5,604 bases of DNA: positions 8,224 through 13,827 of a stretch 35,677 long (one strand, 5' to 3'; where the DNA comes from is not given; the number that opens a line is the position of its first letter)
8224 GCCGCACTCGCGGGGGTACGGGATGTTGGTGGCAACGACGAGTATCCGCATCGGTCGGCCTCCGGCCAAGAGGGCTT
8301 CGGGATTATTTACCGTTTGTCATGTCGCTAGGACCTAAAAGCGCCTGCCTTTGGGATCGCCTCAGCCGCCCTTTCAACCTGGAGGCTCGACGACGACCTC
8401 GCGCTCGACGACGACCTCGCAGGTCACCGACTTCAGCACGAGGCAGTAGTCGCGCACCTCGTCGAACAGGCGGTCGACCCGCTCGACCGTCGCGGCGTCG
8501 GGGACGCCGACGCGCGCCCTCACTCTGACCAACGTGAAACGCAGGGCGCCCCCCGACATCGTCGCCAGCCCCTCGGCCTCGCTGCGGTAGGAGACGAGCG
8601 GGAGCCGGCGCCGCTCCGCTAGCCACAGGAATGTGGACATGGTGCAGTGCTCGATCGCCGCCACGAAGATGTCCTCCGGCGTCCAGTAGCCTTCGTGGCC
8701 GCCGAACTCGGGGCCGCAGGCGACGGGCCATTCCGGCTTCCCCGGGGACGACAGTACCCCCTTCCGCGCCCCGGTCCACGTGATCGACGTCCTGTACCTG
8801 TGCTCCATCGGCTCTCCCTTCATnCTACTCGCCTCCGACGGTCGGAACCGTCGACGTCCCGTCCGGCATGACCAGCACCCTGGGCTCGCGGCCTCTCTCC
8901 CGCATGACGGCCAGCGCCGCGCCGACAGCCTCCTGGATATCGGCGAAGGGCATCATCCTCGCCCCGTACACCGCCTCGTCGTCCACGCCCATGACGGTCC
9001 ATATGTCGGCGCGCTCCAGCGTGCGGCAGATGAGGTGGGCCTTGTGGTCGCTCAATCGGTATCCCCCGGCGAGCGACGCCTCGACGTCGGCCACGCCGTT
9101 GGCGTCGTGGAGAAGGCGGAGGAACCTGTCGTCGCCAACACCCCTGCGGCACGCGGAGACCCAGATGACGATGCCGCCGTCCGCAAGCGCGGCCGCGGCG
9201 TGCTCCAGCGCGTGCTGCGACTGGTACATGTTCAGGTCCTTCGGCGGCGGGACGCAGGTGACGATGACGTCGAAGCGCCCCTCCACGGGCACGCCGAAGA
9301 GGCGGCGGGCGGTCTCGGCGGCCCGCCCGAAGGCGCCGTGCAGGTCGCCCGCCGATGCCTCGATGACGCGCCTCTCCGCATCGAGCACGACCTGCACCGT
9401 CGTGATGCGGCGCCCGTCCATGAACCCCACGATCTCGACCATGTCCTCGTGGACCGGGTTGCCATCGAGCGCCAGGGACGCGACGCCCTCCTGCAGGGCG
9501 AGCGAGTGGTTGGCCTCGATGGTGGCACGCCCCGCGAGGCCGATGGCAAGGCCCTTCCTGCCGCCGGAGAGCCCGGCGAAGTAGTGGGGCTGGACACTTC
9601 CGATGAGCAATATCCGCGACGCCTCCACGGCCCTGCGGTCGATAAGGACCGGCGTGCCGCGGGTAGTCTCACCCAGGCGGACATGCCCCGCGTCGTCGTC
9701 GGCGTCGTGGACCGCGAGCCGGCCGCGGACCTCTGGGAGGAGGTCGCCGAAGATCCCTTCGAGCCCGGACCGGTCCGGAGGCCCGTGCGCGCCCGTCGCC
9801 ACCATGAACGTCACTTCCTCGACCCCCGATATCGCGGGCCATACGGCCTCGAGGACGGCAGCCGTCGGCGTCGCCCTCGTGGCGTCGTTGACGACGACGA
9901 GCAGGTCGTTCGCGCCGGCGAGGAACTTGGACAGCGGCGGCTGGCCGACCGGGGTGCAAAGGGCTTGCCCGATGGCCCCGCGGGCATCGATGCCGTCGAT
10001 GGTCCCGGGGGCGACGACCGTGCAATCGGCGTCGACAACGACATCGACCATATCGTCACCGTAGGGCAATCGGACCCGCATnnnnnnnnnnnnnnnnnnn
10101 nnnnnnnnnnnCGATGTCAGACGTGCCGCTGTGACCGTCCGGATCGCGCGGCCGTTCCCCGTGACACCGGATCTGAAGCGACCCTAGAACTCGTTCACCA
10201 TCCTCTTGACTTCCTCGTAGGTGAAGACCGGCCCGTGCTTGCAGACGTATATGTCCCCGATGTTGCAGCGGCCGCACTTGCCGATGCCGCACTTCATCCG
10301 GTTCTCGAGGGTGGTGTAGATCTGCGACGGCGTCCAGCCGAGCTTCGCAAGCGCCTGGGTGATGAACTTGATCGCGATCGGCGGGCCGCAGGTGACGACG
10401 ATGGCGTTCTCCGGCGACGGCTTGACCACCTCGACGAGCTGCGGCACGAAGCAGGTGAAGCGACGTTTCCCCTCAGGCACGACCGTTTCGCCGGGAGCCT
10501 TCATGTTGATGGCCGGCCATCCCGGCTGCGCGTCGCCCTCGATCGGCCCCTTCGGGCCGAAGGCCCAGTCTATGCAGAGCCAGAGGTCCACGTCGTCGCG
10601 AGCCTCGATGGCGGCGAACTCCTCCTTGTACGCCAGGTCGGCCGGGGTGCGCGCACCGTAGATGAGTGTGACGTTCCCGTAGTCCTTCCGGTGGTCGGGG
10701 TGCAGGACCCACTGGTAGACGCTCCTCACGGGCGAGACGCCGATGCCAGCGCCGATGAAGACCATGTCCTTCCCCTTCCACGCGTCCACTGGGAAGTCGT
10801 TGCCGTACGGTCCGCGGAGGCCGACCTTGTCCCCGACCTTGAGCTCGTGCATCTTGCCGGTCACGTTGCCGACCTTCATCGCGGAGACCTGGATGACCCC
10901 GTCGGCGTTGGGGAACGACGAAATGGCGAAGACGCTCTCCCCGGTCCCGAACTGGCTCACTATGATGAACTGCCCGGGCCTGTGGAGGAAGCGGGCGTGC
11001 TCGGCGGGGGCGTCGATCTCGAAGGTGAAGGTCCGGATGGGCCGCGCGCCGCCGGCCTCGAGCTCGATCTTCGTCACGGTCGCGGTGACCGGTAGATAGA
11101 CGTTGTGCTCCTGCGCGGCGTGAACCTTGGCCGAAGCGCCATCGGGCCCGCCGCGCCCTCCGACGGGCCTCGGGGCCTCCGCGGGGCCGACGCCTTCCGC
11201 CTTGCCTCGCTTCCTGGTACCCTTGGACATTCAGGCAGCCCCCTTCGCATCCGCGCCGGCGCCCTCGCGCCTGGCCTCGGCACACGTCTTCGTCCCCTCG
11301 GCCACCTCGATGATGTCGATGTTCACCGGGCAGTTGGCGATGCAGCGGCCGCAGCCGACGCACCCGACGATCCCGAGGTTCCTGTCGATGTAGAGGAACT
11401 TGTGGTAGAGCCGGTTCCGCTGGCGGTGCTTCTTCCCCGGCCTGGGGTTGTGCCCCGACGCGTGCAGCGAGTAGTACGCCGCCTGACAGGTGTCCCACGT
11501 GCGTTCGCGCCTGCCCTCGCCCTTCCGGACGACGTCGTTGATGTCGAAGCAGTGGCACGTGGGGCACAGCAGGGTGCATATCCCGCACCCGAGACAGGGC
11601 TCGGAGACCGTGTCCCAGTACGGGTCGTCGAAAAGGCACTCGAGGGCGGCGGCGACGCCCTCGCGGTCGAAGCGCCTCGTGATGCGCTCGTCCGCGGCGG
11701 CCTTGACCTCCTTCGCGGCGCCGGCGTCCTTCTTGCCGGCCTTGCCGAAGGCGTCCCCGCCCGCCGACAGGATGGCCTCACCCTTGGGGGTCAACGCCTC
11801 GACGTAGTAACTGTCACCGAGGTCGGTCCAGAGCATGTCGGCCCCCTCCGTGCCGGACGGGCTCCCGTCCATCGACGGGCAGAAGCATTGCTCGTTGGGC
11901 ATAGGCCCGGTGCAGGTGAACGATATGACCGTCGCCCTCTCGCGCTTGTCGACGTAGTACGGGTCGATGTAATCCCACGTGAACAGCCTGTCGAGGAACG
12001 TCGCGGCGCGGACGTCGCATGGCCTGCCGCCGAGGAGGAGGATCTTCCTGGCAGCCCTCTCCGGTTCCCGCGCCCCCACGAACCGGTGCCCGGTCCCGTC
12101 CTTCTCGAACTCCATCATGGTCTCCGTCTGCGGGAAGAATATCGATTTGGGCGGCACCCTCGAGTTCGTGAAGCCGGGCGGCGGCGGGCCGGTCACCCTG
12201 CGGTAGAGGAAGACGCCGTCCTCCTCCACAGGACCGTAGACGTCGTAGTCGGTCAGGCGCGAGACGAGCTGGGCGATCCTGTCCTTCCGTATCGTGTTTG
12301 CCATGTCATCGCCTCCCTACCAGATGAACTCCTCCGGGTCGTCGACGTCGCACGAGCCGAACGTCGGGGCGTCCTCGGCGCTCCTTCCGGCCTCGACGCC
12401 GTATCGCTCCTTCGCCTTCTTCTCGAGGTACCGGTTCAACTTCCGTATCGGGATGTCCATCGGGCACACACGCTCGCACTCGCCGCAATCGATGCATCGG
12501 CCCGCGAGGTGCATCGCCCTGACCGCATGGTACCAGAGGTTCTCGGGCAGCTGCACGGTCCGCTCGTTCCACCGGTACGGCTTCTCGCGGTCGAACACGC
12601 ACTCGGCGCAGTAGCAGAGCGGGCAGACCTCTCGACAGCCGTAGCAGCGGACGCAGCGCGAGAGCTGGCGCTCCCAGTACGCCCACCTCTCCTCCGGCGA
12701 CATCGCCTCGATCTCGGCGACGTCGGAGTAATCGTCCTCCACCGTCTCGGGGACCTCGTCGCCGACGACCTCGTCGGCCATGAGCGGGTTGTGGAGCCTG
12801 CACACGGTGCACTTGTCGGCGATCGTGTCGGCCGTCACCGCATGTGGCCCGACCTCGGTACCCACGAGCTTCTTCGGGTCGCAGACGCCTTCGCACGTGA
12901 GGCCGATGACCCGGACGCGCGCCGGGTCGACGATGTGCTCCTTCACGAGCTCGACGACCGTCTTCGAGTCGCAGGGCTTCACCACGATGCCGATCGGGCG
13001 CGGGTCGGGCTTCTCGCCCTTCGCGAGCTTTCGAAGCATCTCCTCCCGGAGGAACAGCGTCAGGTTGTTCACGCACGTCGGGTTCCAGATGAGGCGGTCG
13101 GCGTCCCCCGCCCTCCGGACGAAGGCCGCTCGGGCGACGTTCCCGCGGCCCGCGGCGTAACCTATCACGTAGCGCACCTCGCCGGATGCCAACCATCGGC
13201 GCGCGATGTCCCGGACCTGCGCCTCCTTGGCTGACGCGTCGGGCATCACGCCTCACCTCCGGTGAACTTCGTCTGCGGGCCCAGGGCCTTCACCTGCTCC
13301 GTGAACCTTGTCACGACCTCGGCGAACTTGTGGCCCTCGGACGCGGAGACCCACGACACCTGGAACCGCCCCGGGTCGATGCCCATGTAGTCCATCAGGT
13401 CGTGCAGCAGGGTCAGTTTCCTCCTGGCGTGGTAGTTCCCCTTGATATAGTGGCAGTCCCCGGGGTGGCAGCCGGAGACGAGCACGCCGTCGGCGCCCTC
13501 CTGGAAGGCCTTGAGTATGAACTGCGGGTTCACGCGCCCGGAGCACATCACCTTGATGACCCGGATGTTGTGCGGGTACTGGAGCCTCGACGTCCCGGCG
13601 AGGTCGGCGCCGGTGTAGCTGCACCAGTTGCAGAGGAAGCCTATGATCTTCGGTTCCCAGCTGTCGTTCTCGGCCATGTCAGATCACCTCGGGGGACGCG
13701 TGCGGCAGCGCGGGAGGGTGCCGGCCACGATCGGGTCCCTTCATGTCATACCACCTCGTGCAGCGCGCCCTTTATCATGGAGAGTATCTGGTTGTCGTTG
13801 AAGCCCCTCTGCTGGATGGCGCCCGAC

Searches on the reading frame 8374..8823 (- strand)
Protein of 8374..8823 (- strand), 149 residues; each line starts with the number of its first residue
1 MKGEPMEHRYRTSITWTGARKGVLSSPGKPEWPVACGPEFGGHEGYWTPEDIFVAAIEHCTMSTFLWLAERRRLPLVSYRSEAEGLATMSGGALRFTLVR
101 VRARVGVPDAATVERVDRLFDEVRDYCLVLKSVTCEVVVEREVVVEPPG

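Call 64: search_protein_families(library=pfam, proteins=[window:8374-8823:-], max_evalue=0.001)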
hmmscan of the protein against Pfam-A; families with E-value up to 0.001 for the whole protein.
window:8374-8823:- (149 aa): 1 family
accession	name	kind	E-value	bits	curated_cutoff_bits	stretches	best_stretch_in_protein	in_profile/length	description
PF02566.24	OsmC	-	8.7e-13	49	27.5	1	42-140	1-98/100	OsmC-like protein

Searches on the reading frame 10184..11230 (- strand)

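Call 26: search_protein_families(library=pfam, proteins=[window:10184-11230:-], max_evalue=0.001)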
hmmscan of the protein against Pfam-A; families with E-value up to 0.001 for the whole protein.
window:10184-11230:- (348 aa): 3 families
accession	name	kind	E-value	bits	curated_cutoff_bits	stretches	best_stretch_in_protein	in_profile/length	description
PF10418.14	DHODB_Fe-S_bind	-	2e-10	40.7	23.9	1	309-341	1-40/41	Iron-sulfur cluster binding domain of dihydroorotate dehydrogenase B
PF00175.26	NAD_binding_1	-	7.4e-10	39.9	22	1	158-213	1-54/109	Oxidoreductase NAD-binding domain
PF00970.30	FAD_binding_6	-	0.00025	21.8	21.1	1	66-144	15-96/99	Oxidoreductase FAD-binding domain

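Call 27: search_protein_families(library=ncbifam, proteins=[window:10184-11230:-], max_evalue=0.001)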
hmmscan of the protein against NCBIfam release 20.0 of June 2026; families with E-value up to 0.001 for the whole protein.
window:10184-11230:- (348 aa): 25 families
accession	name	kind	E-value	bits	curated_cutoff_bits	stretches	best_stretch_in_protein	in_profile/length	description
NF006220.0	PRK08345.1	subfamily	2.7e-62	210.7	395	1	67-340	27-286/294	cytochrome-c3 hydrogenase subunit gamma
NF040835.1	sulfhyd_HydG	equivalog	4.5e-54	183.7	650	2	66-209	33-174/292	NADPH-dependent hydrogenase/sulfhydrogenase 1 subunit gamma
TIGR02911.1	sulfite_red_B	equivalog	1.4e-48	165.3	288.6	2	81-222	29-164/261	anaerobic sulfite reductase subunit AsrB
NF040830.1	sulfhyd_ShyC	equivalog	3.2e-46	157.8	600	2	67-206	23-158/288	NAD(P)-dependent hydrogenase/sulfhydrogenase 2 subunit gamma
NF000796.0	PRK00054.1-1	equivalog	9.8e-41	139.7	224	2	58-208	11-140/254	dihydroorotate dehydrogenase electron transfer subunit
NF000798.0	PRK00054.1-3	equivalog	6.1e-21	75.2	219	2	274-341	174-242/244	dihydroorotate dehydrogenase electron transfer subunit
NF004862.0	PRK06222.1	subfamily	1.2e-20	74.2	220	1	68-341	15-248/281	sulfide/dihydroorotate dehydrogenase-like FAD/NAD-binding protein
NF000799.0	PRK00054.1-4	equivalog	3.3e-17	62.4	314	2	70-208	20-158/258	dihydroorotate dehydrogenase electron transfer subunit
NF058606.1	GlBtMonoRdsGbcB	equivalog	4.1e-16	58.8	500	1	64-216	27-179/362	glycine betaine monooxygenase reductase subunit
TIGR01941.1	nqrF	equivalog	4.6e-16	58.7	295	1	115-304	234-398/405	NADH:ubiquinone reductase (Na(+)-transporting) subunit F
NF009414.0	PRK12778.1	equivalog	1.1e-15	57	1103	1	67-207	14-147/752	bifunctional dihydroorotate dehydrogenase B NAD binding subunit/NADPH-dependent glutamate synthase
NF007964.0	PRK10684.1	equivalog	3e-13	49.4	383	1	81-212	35-167/333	NADH oxidoreductase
NF000797.0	PRK00054.1-2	equivalog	1.5e-12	47.4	270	2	274-338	194-262/267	dihydroorotate dehydrogenase electron transfer subunit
NF004470.0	PRK05802.1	equivalog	4.9e-10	38.9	313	1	68-175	81-195/330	sulfide/dihydroorotate dehydrogenase-like FAD/NAD-binding protein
NF009805.0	PRK13289.1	equivalog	1.1e-09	37.7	432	1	77-211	179-316/399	NO-inducible flavohemoprotein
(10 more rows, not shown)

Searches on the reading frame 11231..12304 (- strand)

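Call 26: search_protein_families(library=pfam, proteins=[window:11231-12304:-], max_evalue=0.001)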
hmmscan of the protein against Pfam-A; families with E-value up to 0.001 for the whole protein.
window:11231-12304:- (357 aa): 8 families
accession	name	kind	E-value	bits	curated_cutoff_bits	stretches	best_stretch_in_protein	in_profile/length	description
PF17179.9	Fer4_22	-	6.7e-32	110.7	27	1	237-329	2-95/95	4Fe-4S dicluster domain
PF12797.12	Fer4_2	-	5.1e-06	26.6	24.5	0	315-327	10-22/22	4Fe-4S binding domain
PF13183.11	Fer4_8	-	6.2e-06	27.1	27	1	235-329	3-68/68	4Fe-4S dicluster domain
PF25160.1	LdpA_Fe-S-bd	-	2.8e-05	24.3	27.6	1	314-328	27-41/49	LdpA Fe-S cluster-binding domain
PF12838.12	Fer4_7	-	0.00059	20.7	27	0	237-329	2-52/52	4Fe-4S dicluster domain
PF13187.11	Fer4_9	-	0.00062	20.2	27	0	237-328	2-50/52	4Fe-4S dicluster domain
PF14697.11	Fer4_21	-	0.00068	20.2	35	0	227-253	31-57/59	4Fe-4S dicluster domain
PF00037.32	Fer4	-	0.00092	19.4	21.1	0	315-328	8-21/24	4Fe-4S binding domain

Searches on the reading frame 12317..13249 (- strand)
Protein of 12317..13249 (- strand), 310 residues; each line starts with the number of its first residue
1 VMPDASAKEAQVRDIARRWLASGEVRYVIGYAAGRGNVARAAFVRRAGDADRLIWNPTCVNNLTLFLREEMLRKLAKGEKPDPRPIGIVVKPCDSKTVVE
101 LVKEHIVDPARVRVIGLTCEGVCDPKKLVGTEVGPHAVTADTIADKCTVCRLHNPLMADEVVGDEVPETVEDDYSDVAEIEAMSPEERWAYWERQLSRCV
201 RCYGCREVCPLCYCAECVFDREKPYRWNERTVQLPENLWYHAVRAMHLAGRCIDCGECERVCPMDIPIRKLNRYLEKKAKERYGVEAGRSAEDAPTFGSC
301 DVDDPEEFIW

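Call 26: search_protein_families(library=pfam, proteins=[window:12317-13249:-], max_evalue=0.001)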
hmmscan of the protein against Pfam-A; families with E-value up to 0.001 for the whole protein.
window:12317-13249:- (310 aa): 9 families
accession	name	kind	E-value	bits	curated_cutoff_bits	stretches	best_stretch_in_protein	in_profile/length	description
PF13183.11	Fer4_8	-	1.3e-06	29.2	27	1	195-266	1-68/68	4Fe-4S dicluster domain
PF13534.11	Fer4_17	-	9.5e-06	26.5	22.2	1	198-266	1-60/61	4Fe-4S dicluster domain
PF13187.11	Fer4_9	-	4.1e-05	24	27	0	199-265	2-50/52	4Fe-4S dicluster domain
PF13237.11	Fer4_10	-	7.1e-05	23.1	25.5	0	250-278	7-22/53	4Fe-4S dicluster domain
PF12837.12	Fer4_6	-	0.00016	21.9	25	1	250-266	7-23/24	4Fe-4S binding domain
PF00037.32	Fer4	-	0.00044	20.4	21.1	1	250-266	6-22/24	4Fe-4S binding domain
PF12838.12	Fer4_7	-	0.00049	20.9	27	0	251-265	1-15/52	4Fe-4S dicluster domain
PF04432.18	FrhB_FdhB_C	-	0.00053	20.3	23.3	0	86-128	4-47/150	Coenzyme F420 hydrogenase/dehydrogenase, beta subunit C terminus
PF12797.12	Fer4_2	-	0.0006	20.1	24.5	0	249-263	7-21/22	4Fe-4S binding domain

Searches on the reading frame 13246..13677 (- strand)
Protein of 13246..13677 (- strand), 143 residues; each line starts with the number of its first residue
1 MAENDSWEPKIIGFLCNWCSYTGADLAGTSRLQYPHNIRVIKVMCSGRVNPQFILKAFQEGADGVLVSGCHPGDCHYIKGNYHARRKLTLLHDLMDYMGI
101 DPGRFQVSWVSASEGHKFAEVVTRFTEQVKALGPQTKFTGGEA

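Call 64: search_protein_families(library=pfam, proteins=[window:13246-13677:-], max_evalue=0.001)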
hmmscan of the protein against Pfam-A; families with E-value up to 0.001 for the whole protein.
window:13246-13677:- (143 aa): 1 family
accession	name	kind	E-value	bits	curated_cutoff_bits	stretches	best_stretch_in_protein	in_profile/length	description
PF02662.21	FlpD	-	4.2e-58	195.2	22.3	1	11-133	1-123/123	Methyl-viologen-reducing hydrogenase, delta subunit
